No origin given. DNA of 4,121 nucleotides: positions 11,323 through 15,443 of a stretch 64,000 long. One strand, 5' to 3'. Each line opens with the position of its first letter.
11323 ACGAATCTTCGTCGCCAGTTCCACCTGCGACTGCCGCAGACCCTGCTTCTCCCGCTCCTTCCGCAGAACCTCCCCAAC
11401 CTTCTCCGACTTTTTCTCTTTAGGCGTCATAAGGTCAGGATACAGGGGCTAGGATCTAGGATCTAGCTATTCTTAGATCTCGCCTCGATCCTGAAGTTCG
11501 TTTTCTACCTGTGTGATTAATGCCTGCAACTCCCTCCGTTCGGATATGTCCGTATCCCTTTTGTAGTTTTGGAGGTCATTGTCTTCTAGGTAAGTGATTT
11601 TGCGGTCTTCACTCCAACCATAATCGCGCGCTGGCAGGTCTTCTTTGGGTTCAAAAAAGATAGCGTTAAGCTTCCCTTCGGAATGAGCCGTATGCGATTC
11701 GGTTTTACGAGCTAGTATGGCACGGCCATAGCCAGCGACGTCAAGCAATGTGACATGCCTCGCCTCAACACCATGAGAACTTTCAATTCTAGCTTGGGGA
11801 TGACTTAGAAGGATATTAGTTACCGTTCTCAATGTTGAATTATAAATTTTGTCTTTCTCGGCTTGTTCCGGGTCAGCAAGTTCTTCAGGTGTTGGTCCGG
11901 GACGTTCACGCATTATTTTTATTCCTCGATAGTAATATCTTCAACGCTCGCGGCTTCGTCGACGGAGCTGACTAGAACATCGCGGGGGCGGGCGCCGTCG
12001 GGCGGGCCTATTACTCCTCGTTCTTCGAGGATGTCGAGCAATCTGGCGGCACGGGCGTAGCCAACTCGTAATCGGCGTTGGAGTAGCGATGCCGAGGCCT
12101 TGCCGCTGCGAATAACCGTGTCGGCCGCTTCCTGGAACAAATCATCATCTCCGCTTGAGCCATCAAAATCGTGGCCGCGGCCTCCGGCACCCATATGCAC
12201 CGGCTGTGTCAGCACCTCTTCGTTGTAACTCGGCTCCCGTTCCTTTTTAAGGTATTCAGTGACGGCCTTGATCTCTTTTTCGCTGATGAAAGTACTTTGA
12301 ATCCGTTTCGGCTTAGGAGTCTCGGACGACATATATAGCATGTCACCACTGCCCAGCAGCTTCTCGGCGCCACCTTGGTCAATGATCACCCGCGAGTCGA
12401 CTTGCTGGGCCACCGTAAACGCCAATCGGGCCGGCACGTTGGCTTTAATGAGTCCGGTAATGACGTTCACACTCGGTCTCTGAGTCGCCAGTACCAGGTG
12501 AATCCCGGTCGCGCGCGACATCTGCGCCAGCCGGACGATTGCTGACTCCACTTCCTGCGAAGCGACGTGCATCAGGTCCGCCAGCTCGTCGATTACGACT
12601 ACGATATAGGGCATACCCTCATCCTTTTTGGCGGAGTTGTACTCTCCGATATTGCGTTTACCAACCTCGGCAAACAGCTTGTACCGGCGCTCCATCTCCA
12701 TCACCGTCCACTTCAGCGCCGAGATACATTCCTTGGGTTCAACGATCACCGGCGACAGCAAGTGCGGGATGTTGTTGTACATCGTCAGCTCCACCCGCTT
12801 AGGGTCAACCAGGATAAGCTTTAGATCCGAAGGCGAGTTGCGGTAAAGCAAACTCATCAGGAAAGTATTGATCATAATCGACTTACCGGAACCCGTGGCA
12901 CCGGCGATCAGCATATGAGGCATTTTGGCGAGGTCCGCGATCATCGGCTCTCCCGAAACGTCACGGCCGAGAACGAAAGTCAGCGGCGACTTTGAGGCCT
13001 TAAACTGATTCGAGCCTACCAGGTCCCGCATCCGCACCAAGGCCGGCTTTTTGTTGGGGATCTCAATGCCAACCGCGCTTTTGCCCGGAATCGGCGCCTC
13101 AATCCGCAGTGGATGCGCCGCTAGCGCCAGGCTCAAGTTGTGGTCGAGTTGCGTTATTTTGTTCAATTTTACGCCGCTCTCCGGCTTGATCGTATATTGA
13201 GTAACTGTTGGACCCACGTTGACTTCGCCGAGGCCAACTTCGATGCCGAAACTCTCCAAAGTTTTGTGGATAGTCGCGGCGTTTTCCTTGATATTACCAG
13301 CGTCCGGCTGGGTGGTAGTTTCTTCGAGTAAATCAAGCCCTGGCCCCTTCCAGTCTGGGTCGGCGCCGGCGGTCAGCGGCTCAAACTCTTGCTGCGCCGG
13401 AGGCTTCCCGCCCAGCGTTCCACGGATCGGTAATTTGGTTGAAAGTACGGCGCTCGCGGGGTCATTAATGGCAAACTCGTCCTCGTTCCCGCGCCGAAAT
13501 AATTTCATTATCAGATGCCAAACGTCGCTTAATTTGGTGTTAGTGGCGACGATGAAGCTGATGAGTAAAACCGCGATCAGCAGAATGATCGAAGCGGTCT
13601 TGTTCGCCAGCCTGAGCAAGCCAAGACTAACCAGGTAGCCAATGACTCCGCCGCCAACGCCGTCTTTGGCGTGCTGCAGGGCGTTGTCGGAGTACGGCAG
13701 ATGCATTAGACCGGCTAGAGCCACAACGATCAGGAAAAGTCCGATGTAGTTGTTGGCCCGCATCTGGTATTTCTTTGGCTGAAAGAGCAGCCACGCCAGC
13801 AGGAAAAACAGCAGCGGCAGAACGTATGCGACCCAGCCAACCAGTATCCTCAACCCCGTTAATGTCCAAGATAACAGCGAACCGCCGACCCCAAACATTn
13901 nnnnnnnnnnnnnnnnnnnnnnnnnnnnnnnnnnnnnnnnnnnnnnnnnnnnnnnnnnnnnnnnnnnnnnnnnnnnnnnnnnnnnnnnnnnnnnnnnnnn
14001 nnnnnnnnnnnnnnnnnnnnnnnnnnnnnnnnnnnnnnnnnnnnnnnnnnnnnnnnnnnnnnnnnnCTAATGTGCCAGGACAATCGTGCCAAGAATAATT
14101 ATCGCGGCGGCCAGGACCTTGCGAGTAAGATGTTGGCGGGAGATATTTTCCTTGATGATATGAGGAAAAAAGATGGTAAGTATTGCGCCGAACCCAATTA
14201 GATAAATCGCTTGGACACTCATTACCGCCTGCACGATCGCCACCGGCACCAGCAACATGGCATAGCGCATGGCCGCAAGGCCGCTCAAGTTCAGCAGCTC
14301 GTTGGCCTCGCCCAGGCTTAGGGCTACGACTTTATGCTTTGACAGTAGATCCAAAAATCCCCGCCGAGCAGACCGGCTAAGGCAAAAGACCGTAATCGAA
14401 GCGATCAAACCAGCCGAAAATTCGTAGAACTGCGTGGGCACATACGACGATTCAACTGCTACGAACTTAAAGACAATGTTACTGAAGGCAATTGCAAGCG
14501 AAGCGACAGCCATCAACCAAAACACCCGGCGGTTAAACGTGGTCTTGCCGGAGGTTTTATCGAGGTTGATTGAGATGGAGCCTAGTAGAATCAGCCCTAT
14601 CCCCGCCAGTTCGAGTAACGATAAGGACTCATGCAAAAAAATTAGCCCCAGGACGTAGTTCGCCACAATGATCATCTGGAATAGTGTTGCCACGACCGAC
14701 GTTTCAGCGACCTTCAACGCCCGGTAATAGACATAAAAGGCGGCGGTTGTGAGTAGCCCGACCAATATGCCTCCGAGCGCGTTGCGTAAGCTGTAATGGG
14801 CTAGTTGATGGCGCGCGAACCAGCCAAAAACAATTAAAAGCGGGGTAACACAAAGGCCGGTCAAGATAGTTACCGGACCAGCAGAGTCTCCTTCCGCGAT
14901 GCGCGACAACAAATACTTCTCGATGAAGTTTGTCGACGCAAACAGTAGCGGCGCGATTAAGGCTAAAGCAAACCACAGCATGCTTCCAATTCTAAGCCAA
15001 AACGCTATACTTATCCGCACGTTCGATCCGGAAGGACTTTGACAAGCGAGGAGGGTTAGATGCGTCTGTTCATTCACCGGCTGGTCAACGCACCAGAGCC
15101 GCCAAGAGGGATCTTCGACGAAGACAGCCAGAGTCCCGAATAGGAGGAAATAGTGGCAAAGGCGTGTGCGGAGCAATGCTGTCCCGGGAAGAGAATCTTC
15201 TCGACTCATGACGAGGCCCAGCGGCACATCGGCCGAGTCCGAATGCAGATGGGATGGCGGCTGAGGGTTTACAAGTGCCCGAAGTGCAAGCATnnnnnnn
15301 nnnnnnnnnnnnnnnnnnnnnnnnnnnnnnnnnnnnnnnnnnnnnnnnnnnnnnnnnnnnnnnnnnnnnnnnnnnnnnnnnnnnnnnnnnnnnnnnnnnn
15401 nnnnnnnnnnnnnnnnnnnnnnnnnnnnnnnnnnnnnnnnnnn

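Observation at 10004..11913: Paralogous family of acidic proteins with conserved N-terminal TPEE..PEQAEKD and C-terminal ...ELQ(E/D)RGEI* motifs; two copies flank the rodZ-like gene, and a third lies at 62937..63470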

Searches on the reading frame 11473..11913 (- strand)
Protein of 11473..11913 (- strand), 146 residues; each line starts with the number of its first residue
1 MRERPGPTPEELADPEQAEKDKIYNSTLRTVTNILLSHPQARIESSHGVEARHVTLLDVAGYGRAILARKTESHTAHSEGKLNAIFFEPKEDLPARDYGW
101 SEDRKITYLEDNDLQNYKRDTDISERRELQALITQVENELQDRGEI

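Call 4: search_protein_families(library=pfam, proteins=[window:11473-11913:-], max_evalue=1)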
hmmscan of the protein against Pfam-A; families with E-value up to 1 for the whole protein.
window:11473-11913:- (146 aa): 0 families

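Call 5: search_protein_families(library=ncbifam, proteins=[window:11473-11913:-], max_evalue=1)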
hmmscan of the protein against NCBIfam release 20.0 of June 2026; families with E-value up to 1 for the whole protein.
window:11473-11913:- (146 aa): 0 families

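Call 60: predict_structure(alignment_id=A3)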
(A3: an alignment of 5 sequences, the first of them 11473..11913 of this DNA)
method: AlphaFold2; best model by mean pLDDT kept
length: 146 residues; sequences in the alignment: 5
mean_pLDDT: 77.0   pTM: 0.72
mean pLDDT of the five models: 77.0, 75.3, 73.9, 72.8, 68.5
residues with pLDDT >= 90: 25; 70-90: 82; 50-70: 27; < 50: 12
segments of 3 or more residues with pLDDT < 50: 73-80
pLDDT, mean of each block of 10 residues (from residue 1): 61 82 87 90 79 89 86 44 73 77 68 55 85 92 92
secondary structure, 60 per line:
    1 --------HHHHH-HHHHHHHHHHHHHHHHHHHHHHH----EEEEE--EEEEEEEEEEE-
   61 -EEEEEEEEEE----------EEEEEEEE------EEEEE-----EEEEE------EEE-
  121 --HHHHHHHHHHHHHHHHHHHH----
elements in order: H9-13 H15-37 E42-46 E49-59 E62-71 E82-89 E96-100 E106-110 E117-119 H123-142
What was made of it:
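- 11473..11913 (-): Family member B, 146 aa, pI 5.1, net charge -9. Its ATG lies 5 nt after the ftsK stop, and 42 nt separate it from rodZ. AlphaFold model: pLDDT 77, pTM 0.72, same topology as A (call 60).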

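Call 63: fold_search(model_id=the predicted structure, library=pdb)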
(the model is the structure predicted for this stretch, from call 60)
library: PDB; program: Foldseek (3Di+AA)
matches with E <= 10: 670; with E <= 0.001: 0
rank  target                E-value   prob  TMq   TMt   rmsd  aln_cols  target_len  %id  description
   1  2vgr_C                1.5e-01  0.47  0.33  0.24   9.0       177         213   11  Structure of the WT-Phycoerythrobilin Synthase PebS from the Cyanophage P-SSM2 in Complex with the bound Substrate Bil (released 2008-08-05)
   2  2k7h_MODEL_1_A        2.1e-01  0.21  0.26  0.25  10.0       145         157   14  NMR solution structure of soybean allergen Gly m 4 (released 2009-05-05)
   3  7mwn_A                2.3e-01  0.18  0.27  0.24  13.4       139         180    9  An engineered PYL2-based WIN 55,212-2 synthetic cannabinoid sensor with a stabilized HAB1 variant (released 2022-06-01)
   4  6szw_A                2.5e-01  0.35  0.36  0.32  15.5       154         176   12  Asymmetric complex of Factor XII and kininogen with gC1qR/C1QBP/P32 is governed by allostery (released 2020-07-22)
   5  6szw_C                2.5e-01  0.33  0.36  0.30  15.2       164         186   11  Asymmetric complex of Factor XII and kininogen with gC1qR/C1QBP/P32 is governed by allostery (released 2020-07-22)
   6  3t3l                  2.8e-01  0.15  0.20  0.23   8.5       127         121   12  1.15 A structure of human frataxin variant Q153A (released 2011-08-10)
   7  7oxx_B                2.8e-01  0.12  0.18  0.19  13.0       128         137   12  CrabP2 mutant R30AK31A (released 2022-07-13)
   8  6ap4_A                2.8e-01  0.12  0.17  0.09  11.6       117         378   12  Crystal structure of the DNA polymerase III subunit beta from Acinetobacter baumannii (released 2017-12-20)
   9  2lpu_MODEL_1_A        2.9e-01  0.12  0.21  0.21  13.7       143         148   10  Solution structures of KmAtg10 (released 2012-08-01)
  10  3t3t_A                3.1e-01  0.15  0.22  0.25   9.9       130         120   10  1.38 A structure of human frataxin variant Q148G (released 2011-08-10)
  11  3gke_C                3.7e-01  0.11  0.21  0.13  11.3       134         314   12  Crystal Structure of Dicamba Monooxygenase (released 2009-07-21)
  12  4ds8_A                3.9e-01  0.13  0.26  0.24  12.5       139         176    9  Complex structure of abscisic acid receptor PYL3-(+)-ABA-HAB1 in the presence of Mn2+ (released 2012-06-06)
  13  8cht_B                4.1e-01  0.13  0.21  0.21  14.0       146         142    8  Crystal structure of human PURA (fragment Glu57-Glu212, PUR repeat I and II) (released 2024-02-21)
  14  9bk6_A                4.4e-01  0.16  0.22  0.29  13.8       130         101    9  Structure of B10_CYTX binder-complex (released 2024-10-09)
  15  8chu_A                4.6e-01  0.11  0.21  0.22  16.5       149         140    7  Crystal structure of human PURA repeat I-II K97E mutant (released 2024-02-21)
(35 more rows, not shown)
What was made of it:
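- On p32/Mam33: E 0.25 and TMq 0.36 for model B (call 63).
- Closest known: Frataxin/CyaY fold. Same: Several frataxin chains appear among the weak Foldseek hits for model B (call 63).
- Closest known: p32/gC1qR/Mam33 family. Same: It gave the best TM score of any hit (TMq 0.36, model B, call 63).
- The helix-sheet-helix topology resembles acidic binders such as frataxin and p32 (call 63, weak).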

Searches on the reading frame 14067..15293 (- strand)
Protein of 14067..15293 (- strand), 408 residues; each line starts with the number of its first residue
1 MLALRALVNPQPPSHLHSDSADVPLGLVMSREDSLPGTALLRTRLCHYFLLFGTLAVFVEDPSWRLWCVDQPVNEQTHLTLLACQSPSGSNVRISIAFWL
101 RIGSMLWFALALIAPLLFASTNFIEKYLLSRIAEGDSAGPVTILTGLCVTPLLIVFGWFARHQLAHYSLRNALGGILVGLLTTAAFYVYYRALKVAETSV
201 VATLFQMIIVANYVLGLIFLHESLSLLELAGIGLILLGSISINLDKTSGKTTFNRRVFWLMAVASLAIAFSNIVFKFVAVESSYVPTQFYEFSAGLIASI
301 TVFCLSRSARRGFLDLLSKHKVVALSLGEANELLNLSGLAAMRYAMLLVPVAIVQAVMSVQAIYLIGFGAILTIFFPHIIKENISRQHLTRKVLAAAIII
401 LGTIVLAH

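Call 29: search_protein_families(library=pfam, proteins=[window:14067-15293:-], max_evalue=0.001)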
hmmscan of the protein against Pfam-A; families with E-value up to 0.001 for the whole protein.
window:14067-15293:- (408 aa): 1 family
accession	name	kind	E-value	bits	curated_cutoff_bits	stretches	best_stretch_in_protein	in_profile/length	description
PF00892.27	EamA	-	3.4e-11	44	28.2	1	106-243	2-134/135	EamA-like transporter family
